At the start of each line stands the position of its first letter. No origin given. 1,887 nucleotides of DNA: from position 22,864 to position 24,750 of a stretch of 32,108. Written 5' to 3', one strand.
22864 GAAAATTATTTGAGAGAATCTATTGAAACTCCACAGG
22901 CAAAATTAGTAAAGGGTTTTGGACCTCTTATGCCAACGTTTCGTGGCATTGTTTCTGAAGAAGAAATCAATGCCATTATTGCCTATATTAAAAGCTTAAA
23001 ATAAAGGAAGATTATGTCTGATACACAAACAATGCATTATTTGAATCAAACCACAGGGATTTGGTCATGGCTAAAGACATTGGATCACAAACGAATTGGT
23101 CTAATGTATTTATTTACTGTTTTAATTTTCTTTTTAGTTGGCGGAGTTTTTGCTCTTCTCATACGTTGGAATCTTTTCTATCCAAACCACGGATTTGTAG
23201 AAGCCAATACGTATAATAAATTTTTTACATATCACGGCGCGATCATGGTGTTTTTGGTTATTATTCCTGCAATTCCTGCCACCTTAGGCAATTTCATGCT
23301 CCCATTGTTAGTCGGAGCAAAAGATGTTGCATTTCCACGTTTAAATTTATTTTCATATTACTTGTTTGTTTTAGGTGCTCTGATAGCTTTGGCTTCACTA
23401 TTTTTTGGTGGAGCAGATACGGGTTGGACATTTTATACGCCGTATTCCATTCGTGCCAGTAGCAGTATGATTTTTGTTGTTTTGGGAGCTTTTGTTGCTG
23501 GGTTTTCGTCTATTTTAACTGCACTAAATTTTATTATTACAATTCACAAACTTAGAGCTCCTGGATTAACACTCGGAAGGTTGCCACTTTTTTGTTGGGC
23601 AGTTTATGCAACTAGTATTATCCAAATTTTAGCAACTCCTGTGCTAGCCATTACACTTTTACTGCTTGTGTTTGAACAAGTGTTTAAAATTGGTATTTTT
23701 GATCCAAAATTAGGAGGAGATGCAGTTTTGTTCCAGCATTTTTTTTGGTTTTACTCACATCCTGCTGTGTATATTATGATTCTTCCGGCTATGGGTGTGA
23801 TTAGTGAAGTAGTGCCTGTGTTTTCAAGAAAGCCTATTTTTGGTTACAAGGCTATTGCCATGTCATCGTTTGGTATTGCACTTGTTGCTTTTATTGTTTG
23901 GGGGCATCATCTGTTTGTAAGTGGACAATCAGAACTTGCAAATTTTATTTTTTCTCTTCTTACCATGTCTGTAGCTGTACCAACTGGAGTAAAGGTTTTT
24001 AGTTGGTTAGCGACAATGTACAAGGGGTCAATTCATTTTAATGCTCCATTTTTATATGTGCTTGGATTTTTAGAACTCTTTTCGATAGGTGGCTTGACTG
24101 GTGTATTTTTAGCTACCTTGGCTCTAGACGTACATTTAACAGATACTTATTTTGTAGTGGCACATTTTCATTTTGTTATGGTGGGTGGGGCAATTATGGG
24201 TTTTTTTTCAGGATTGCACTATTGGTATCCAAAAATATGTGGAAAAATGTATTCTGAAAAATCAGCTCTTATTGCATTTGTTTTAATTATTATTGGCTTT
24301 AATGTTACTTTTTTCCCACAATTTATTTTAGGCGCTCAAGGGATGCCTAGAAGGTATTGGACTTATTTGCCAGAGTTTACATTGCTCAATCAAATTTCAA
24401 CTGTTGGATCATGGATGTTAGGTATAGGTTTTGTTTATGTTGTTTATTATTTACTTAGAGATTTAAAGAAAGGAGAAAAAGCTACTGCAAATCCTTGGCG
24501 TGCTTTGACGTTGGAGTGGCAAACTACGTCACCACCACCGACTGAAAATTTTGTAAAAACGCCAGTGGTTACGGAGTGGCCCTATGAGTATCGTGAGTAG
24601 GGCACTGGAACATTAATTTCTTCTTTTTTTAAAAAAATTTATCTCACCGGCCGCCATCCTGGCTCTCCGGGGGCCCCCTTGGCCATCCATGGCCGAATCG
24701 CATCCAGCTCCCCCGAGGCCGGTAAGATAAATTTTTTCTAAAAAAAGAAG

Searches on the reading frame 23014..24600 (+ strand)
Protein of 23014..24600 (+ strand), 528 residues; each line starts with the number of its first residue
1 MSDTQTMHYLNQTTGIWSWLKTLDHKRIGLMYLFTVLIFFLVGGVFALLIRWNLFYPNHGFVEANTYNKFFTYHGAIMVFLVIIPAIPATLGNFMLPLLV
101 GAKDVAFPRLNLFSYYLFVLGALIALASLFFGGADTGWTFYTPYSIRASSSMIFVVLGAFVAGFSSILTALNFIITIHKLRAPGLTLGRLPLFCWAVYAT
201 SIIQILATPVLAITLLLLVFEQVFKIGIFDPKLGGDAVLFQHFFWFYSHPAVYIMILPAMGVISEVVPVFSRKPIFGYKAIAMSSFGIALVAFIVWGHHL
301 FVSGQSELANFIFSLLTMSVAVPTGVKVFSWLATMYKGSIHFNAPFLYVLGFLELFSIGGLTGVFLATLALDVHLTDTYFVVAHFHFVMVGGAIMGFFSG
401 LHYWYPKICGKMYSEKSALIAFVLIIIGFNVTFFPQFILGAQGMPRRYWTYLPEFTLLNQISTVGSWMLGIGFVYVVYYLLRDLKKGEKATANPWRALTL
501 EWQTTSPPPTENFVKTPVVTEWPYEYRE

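Call 10: search_protein_families(library=ncbifam, proteins=[window:23014-24600:+])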
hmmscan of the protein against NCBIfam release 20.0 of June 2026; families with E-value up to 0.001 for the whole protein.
window:23014-24600:+ (528 aa): 6 families
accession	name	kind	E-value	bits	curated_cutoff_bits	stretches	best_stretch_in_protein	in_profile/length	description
TIGR02891.1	CtaD_CoxA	equivalog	3.4e-208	692.4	670.75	1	19-519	1-504/504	cytochrome c oxidase subunit I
NF050116.1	cyt_aa3_Actin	exception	5.9e-162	540.1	880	1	19-519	2-507/522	aa3-type cytochrome oxidase subunit I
TIGR02882.1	QoxB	equivalog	9.7e-147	490.1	1015.5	1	13-521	37-552/643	cytochrome aa3 quinol oxidase subunit I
TIGR02843.1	CyoB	equivalog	2.8e-136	455.6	1020.35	1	7-521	34-559/646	cytochrome o ubiquinol oxidase subunit I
NF011592.0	PRK15017.1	equivalog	5.2e-113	379.1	1271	1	7-521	35-560/663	cytochrome o ubiquinol oxidase subunit I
NF041075.1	quin_ox_SoxB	equivalog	6.9e-21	74.8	700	1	37-486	5-456/468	proton pump complex quinol oxidase subunit SoxB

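Call 11: find_encoding_contigs(protein=window:23014-24597:+, flank=10000, max_places=10)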
Protein window:23014-24597:+ (528 aa): no gene with exactly this product is on record in the collection.

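Call 14: find_related_loci(query=window:23014-24597:+, collection=genome_contigs, flank=10000)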
Query window:23014-24597:+ (528 aa) in genome_contigs; peptide patterns used: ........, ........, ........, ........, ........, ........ (x = any residue, [..] = any of these).
599 stretches matched a pattern (row limit reached: there are more); 596 encode a relative of the query (tblastn E <= 1e-3); the best 80 are kept; 80 distinct loci.
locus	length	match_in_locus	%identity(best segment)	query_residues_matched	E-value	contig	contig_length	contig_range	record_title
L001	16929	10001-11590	75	1-527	0e+0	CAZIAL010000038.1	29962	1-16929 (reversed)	MAG TPA_asm: uncultured Bacteriovoracaceae bacterium isolate SRP329715_co2_37 genome assembly, contig: NODE_3185_length_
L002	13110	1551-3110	78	8-527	0e+0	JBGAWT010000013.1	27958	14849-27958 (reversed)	MAG: Bdellovibrionia bacterium isolate MAG_AAO_H10.61 AAOH10-61_opera_contig_5942, whole genome shotgun sequence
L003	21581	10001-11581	75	1-527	0e+0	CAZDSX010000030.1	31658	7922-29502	MAG TPA_asm: uncultured Bacteriovorax sp. isolate SRP193358_co1_117 genome assembly, contig: NODE_2982_length_31658_cov_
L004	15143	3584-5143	71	8-527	0e+0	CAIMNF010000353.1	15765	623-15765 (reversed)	MAG: Oligoflexia bacterium isolate AlinenLipids_bin-3717 genome assembly, contig: bin-3717:353/615, whole genome shotgun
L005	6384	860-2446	68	1-526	0e+0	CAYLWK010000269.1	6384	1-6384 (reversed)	MAG TPA_asm: uncultured Oligoflexia bacterium isolate binchicken_co307_119 genome assembly, contig: k119_1483131, whole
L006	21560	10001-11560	71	8-527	0e+0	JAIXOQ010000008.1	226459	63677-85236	MAG: Proteobacteria bacterium isolate C1_MAG_00031 C1_MAG_00031_000000000028, whole genome shotgun sequence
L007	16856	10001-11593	70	1-527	0e+0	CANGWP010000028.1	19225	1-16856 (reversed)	MAG: Bdellovibrionales bacterium isolate RE-15aug16-115 genome assembly, contig: RE-15aug16-C3582, whole genome shotgun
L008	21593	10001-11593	70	1-527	0e+0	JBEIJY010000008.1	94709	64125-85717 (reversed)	MAG: Bdellovibrionales bacterium isolate Sample-103-S77-bin-69 Sample_103_S77-bin_69-k141_162563, whole genome shotgun s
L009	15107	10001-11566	66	7-527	0e+0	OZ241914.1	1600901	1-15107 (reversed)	MAG: Bdellovibrionales bacterium isolate eb8004b4-1d74-43c0-9ebf-9648a2bb805a genome assembly, chromosome: 1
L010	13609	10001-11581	66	1-527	0e+0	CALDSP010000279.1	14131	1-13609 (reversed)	MAG: uncultured Leptospiraceae bacterium isolate L1_Bin_Bin_87_1 genome assembly, contig: c_000001344274, whole genome s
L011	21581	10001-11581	65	2-527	0e+0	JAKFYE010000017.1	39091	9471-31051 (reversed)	MAG: Bdellovibrionales bacterium isolate ND5_Bin_38_2 ND5_0000746, whole genome shotgun sequence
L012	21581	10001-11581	64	2-527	0e+0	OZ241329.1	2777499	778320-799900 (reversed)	MAG: Bdellovibrionales bacterium isolate ad6769e0-2d78-40f0-a30c-cd23f24ca754 genome assembly, chromosome: 1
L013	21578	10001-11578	65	2-527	0e+0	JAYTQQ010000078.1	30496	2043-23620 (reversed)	MAG: Bdellovibrionales bacterium isolate GFS_4694 GFS_4694_77, whole genome shotgun sequence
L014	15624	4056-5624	64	5-527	0e+0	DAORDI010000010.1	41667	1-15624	MAG TPA_asm: Leptospiraceae bacterium isolate AMR_MDS_0884 NODE_461_length_41667_cov_5.526339, whole genome shotgun sequ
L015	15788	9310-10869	65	8-527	0e+0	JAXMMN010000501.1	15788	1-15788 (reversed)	MAG: Bdellovibrionales bacterium isolate NC_concoct.bin.29 k141_57678, whole genome shotgun sequence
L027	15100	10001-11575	75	8-527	0e+0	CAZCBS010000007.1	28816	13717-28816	MAG TPA_asm: uncultured Bacteriovoracaceae bacterium isolate binchicken_co185_82 genome assembly, contig: NODE_2058_leng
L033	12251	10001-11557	65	9-526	0e+0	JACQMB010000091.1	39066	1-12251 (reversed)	MAG: Deltaproteobacteria bacterium isolate NC_groundwater_1218_Ag_S-0.1um_53_77 S_p1_S3_coassembly_k141_1447353, whole g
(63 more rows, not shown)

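Call 24: find_homologous_proteins(query=window:23014-24597:+, max_evalue=1e-100)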
Query window:23014-24597:+ (528 aa): 7997 proteins with E <= 1e-100 among 8000 candidates; the best 120 are listed.
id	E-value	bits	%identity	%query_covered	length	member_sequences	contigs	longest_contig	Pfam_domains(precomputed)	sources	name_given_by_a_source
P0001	0.0e+0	1032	84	100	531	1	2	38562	PF00115.26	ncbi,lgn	-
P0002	2.8e-286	969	81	99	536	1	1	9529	PF00115.26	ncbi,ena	-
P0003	2.1e-282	956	80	98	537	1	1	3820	PF00115.26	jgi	jgi:cytochrome c oxidase subunit I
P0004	7.6e-281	951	79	98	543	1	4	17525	PF00115.26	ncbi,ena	-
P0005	2.0e-277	939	78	99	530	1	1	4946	PF00115.26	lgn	-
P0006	2.2e-277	939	78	99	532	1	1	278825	PF00115.26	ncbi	-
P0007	2.6e-277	939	79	99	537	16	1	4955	PF00115.26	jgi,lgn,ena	-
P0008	4.3e-277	938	77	99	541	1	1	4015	PF00115.26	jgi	jgi:cytochrome c oxidase subunit I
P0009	6.2e-277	938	78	98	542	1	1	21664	PF00115.26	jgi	jgi:cytochrome c oxidase subunit 1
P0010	7.0e-277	938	77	99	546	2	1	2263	PF00115.26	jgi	-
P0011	4.2e-276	935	78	98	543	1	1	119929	PF00115.26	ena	-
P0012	4.6e-276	935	77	100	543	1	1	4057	PF00115.26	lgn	-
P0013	1.2e-275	933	78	98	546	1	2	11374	PF00115.26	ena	-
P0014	1.3e-275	933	78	99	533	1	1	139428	PF00115.26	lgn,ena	-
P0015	2.1e-275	933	77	98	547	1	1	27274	PF00115.26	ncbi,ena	-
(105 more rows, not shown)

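Call 25: find_encoding_contigs(protein=P0001, flank=10000, max_places=3)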
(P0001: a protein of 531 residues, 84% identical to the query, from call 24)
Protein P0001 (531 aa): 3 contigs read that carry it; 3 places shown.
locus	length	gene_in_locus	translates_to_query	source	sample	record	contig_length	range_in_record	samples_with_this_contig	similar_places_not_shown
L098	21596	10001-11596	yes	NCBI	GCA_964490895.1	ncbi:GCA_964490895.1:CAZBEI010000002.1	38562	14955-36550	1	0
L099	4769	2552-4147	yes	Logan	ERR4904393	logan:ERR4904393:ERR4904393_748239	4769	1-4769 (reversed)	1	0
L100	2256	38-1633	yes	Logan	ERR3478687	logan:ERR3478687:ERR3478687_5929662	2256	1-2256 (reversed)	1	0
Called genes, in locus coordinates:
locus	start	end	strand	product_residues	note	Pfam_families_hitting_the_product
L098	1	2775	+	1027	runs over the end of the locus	PF00384:Molybdopterin, PF12797:Fer4_2 (weak), PF12837:Fer4_6 (faint), PF12838:Fer4_7, PF13183:Fer4_8 (faint), PF13187:Fer4_9 (faint), PF13247:Fer4_11 (weak), PF12838:Fer4_7 (weak), +1 more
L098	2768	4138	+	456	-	PF03916:NrfD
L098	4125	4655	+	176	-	PF11821:ActD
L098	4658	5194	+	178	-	PF13442:Cytochrome_CBB3, PF00034:Cytochrom_C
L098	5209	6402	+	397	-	-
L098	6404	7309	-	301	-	PF01040:UbiA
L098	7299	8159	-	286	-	PF02628:COX15-CtaA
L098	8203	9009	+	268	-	PF02630:SCO1-SenC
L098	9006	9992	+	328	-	PF02790:COX2_TM, PF00116:COX2, PF00034:Cytochrom_C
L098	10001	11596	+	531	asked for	PF00115:COX1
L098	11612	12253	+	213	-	PF00510:COX3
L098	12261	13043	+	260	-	PF03626:COX4_pro, PF00034:Cytochrom_C, PF13442:Cytochrome_CBB3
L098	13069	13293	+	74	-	-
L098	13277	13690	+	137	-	PF01850:PIN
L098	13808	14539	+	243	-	-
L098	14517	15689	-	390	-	PF07690:MFS_1, PF12832:MFS_1_like (weak), PF13347:MFS_2, PF00083:Sugar_tr, PF05977:MFS_3, PF03209:PUCC (weak), PF12832:MFS_1_like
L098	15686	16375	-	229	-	PF01569:PAP2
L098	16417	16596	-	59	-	-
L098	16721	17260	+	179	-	PF00578:AhpC-TSA, PF08534:Redoxin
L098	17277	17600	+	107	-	PF14076:DUF4258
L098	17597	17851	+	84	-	-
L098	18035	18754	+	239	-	-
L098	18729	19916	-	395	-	PF13173:AAA_14, PF13635:DUF4143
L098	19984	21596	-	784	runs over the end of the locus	PF02861:Clp_N (weak), PF00004:AAA (weak), PF07728:AAA_5 (faint), PF13401:AAA_22 (faint), PF07724:AAA_2, PF10431:ClpB_D2-small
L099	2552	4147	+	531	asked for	PF00115:COX1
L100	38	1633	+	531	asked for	PF00115:COX1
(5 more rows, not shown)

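Call 26: find_encoding_contigs(protein=P0002, flank=5000, max_places=2)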
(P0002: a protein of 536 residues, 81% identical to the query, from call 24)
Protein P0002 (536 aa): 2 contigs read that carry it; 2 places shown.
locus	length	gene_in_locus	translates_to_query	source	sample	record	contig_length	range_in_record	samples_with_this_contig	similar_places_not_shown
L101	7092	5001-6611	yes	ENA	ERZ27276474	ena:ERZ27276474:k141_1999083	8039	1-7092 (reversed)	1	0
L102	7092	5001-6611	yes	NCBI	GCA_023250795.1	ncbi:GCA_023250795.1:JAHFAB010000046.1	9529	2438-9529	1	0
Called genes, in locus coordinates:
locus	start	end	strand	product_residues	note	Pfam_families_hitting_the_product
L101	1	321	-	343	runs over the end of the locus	PF00478:IMPDH, PF03060:NMO, PF00977:His_biosynth (weak), PF03060:NMO, PF01070:FMN_dh, PF05690:ThiG (weak)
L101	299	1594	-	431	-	PF13489:Methyltransf_23, PF08241:Methyltransf_11, PF08242:Methyltransf_12, PF13649:Methyltransf_25, PF13847:Methyltransf_31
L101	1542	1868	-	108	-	PF02452:PemK_toxin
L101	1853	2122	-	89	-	PF04014:MazE_antitoxin (weak)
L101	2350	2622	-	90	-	PF06155:GBBH-like_N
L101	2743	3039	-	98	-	-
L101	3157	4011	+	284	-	PF02630:SCO1-SenC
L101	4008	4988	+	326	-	PF02790:COX2_TM, PF13473:Cupredoxin_1 (faint), PF00116:COX2, PF13442:Cytochrome_CBB3 (weak), PF00034:Cytochrom_C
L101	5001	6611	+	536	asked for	PF00115:COX1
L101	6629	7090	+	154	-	?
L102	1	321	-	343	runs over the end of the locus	PF00478:IMPDH, PF03060:NMO, PF00977:His_biosynth (weak), PF03060:NMO, PF01070:FMN_dh, PF05690:ThiG (weak)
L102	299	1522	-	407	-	PF13489:Methyltransf_23, PF13847:Methyltransf_31, PF08241:Methyltransf_11, PF08242:Methyltransf_12, PF13649:Methyltransf_25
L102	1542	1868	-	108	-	PF02452:PemK_toxin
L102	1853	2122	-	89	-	PF04014:MazE_antitoxin (weak)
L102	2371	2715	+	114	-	-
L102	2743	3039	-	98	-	-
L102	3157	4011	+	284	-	PF02630:SCO1-SenC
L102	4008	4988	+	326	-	PF02790:COX2_TM, PF13473:Cupredoxin_1 (faint), PF00116:COX2, PF13442:Cytochrome_CBB3 (weak), PF00034:Cytochrom_C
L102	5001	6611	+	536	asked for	PF00115:COX1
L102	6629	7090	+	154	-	?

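Call 60: find_encoding_contigs(protein=P0006, flank=10000, max_places=2)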
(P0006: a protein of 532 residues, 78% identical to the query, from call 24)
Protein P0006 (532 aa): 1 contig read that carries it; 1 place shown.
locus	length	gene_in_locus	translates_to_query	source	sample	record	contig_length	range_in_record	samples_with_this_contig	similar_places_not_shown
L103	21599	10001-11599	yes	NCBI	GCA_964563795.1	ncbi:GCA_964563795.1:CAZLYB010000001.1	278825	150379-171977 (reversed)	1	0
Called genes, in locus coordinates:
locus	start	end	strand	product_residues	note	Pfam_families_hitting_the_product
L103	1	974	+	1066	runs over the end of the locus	PF04879:Molybdop_Fe4S4, PF13183:Fer4_8 (faint), PF00384:Molybdopterin, PF01568:Molydop_binding (faint), PF12797:Fer4_2 (weak), PF12838:Fer4_7 (weak), PF13247:Fer4_11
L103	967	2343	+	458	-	PF03916:NrfD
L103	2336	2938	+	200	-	PF11821:ActD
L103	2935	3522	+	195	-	PF00034:Cytochrom_C (weak), PF13442:Cytochrome_CBB3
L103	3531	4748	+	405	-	-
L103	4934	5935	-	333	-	-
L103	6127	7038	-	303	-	PF01040:UbiA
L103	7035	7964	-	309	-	PF02628:COX15-CtaA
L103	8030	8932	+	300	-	PF02630:SCO1-SenC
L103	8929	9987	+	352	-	PF02790:COX2_TM (weak), PF00116:COX2, PF00034:Cytochrom_C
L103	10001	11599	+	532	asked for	PF00115:COX1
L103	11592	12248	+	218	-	PF00510:COX3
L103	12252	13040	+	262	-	PF03626:COX4_pro, PF00034:Cytochrom_C, PF13442:Cytochrome_CBB3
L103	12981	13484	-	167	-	-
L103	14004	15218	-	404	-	PF03825:Nuc_H_symport (weak), PF07690:MFS_1, PF12832:MFS_1_like, PF13347:MFS_2 (weak), PF00083:Sugar_tr, PF12832:MFS_1_like (weak), PF07690:MFS_1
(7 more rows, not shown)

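Call 61: find_encoding_contigs(protein=P0011, flank=10000, max_places=2)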
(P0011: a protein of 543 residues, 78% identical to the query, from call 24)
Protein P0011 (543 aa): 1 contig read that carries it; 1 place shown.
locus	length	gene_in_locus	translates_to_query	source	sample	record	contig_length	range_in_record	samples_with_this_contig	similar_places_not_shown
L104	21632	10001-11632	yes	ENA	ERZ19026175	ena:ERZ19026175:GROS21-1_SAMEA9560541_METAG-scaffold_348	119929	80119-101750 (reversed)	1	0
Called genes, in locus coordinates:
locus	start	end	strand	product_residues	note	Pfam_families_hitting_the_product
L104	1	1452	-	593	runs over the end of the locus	-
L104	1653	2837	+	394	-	PF13173:AAA_14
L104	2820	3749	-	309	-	PF04185:Phosphoesterase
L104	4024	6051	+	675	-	PF03572:Peptidase_S41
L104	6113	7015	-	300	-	PF01040:UbiA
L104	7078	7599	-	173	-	PF02628:COX15-CtaA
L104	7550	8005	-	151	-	-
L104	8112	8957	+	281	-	PF02630:SCO1-SenC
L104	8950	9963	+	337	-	PF00116:COX2, PF13442:Cytochrome_CBB3 (weak), PF00034:Cytochrom_C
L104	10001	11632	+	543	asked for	PF00115:COX1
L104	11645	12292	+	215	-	PF00510:COX3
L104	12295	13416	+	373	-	PF03626:COX4_pro, PF00034:Cytochrom_C, PF13442:Cytochrome_CBB3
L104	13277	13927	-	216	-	PF01569:PAP2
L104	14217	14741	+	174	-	PF08534:Redoxin, PF00578:AhpC-TSA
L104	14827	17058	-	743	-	PF00999:Na_H_Exchanger, PF02080:TrkA_C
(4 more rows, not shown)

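Call 62: find_encoding_contigs(protein=P0014, flank=10000, max_places=2)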
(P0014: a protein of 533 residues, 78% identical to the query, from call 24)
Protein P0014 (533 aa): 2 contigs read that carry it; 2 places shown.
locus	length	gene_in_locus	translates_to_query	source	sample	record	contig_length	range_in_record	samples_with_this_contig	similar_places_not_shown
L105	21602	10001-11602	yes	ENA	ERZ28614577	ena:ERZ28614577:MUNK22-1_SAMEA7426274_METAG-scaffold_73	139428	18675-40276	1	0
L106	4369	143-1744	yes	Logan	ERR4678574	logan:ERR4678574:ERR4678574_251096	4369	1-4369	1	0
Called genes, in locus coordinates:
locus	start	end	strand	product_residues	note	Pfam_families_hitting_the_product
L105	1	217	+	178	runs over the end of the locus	PF11821:ActD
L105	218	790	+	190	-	PF00034:Cytochrom_C (weak), PF13442:Cytochrome_CBB3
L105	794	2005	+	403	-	-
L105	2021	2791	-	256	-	-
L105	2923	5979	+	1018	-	PF13646:HEAT_2 (faint), PF01326:PPDK_N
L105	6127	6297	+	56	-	-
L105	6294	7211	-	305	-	PF01040:UbiA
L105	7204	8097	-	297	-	PF02628:COX15-CtaA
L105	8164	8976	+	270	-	PF02630:SCO1-SenC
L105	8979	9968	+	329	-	PF00116:COX2, PF00034:Cytochrom_C, PF13442:Cytochrome_CBB3 (weak)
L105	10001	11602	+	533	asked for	PF00115:COX1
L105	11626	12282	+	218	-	PF00510:COX3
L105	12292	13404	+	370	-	PF03626:COX4_pro, PF00034:Cytochrom_C, PF13442:Cytochrome_CBB3, PF00034:Cytochrom_C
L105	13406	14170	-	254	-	-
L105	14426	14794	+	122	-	-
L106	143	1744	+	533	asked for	PF00115:COX1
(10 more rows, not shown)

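Call 63: find_encoding_contigs(protein=P0004, flank=10000, max_places=4)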
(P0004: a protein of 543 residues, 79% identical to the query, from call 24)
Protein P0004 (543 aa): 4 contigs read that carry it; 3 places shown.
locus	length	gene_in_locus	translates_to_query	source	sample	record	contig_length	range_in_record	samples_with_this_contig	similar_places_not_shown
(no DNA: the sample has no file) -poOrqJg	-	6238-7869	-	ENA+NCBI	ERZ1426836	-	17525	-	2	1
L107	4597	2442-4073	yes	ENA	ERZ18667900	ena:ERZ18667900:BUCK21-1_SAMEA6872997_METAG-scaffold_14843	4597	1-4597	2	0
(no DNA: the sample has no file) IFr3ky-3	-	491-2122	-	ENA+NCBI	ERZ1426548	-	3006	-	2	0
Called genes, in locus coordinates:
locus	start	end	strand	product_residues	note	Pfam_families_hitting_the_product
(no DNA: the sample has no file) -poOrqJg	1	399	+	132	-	?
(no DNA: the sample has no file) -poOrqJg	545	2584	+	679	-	PF03572:Peptidase_S41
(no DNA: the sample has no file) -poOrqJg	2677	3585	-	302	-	PF01040:UbiA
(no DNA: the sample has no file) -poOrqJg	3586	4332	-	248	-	PF02628:COX15-CtaA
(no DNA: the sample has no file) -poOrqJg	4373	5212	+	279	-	PF02630:SCO1-SenC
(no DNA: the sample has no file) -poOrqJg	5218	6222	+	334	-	PF02790:COX2_TM (weak), PF00116:COX2, PF00034:Cytochrom_C, PF13442:Cytochrome_CBB3 (weak)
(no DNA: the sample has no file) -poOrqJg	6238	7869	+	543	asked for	PF00115:COX1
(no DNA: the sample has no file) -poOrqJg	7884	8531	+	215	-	PF00510:COX3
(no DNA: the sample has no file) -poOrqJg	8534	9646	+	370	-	PF03626:COX4_pro, PF00034:Cytochrom_C, PF13442:Cytochrome_CBB3, PF00034:Cytochrom_C, PF13442:Cytochrome_CBB3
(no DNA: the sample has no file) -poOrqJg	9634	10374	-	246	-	PF01569:PAP2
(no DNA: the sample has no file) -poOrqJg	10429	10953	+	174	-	PF08534:Redoxin, PF00578:AhpC-TSA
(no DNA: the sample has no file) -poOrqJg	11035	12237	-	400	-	-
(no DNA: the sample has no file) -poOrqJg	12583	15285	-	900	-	PF18805:LRR_10 (faint), PF24393:Pepco (faint), PF27186:PM0630 (faint), PF27824:KH_PARP10 (faint), PF14312:FG-GAP_2 (weak)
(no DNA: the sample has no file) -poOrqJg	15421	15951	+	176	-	-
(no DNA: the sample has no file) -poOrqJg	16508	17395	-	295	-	-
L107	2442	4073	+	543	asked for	PF00115:COX1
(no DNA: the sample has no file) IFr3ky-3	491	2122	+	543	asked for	PF00115:COX1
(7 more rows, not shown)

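Call 96: find_encoding_contigs(protein=P0003, flank=10000, max_places=2)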
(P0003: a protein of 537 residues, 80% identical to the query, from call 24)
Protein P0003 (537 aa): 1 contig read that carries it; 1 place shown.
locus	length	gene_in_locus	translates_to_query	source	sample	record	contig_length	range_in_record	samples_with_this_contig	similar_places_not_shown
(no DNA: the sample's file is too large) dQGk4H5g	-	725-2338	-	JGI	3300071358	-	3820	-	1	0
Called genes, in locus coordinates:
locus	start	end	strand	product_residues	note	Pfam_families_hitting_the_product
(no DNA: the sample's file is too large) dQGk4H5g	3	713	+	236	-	?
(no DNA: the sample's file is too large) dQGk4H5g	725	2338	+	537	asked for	PF00115:COX1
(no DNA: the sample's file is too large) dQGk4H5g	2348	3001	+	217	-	PF00510:COX3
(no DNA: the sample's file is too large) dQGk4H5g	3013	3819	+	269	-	?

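Call 97: find_encoding_contigs(protein=P0005, flank=10000, max_places=2)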
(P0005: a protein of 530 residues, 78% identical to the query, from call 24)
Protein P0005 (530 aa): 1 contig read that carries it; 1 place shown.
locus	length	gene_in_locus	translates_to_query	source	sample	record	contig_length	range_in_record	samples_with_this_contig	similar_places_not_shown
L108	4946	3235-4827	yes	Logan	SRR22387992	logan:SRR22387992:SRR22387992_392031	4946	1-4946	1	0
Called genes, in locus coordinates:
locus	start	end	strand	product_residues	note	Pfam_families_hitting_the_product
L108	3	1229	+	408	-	?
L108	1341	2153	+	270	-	PF02630:SCO1-SenC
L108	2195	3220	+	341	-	PF02790:COX2_TM, PF00116:COX2, PF13442:Cytochrome_CBB3 (faint), PF00034:Cytochrom_C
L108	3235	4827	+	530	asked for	PF00115:COX1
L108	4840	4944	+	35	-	?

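Call 98: find_encoding_contigs(protein=P0007, flank=10000, max_places=3)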
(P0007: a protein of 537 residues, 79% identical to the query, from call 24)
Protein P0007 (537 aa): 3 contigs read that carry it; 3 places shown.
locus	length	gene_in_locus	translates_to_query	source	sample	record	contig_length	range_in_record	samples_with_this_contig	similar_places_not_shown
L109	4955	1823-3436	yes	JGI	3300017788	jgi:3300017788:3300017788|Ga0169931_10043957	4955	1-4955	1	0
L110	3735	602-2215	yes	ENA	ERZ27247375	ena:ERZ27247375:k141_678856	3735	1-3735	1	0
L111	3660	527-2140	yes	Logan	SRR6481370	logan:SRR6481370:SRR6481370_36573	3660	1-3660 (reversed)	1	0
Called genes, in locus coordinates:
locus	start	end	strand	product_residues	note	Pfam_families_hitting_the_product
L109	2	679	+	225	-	?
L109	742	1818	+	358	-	PF02790:COX2_TM, PF13473:Cupredoxin_1 (faint), PF00116:COX2, PF00034:Cytochrom_C, PF13442:Cytochrome_CBB3 (weak)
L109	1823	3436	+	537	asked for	PF00115:COX1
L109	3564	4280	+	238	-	PF00510:COX3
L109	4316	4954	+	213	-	?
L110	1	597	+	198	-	?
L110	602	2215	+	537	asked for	PF00115:COX1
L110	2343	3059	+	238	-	PF00510:COX3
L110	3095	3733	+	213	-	?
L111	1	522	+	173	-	?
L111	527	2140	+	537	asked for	PF00115:COX1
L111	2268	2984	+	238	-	PF00510:COX3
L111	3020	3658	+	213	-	?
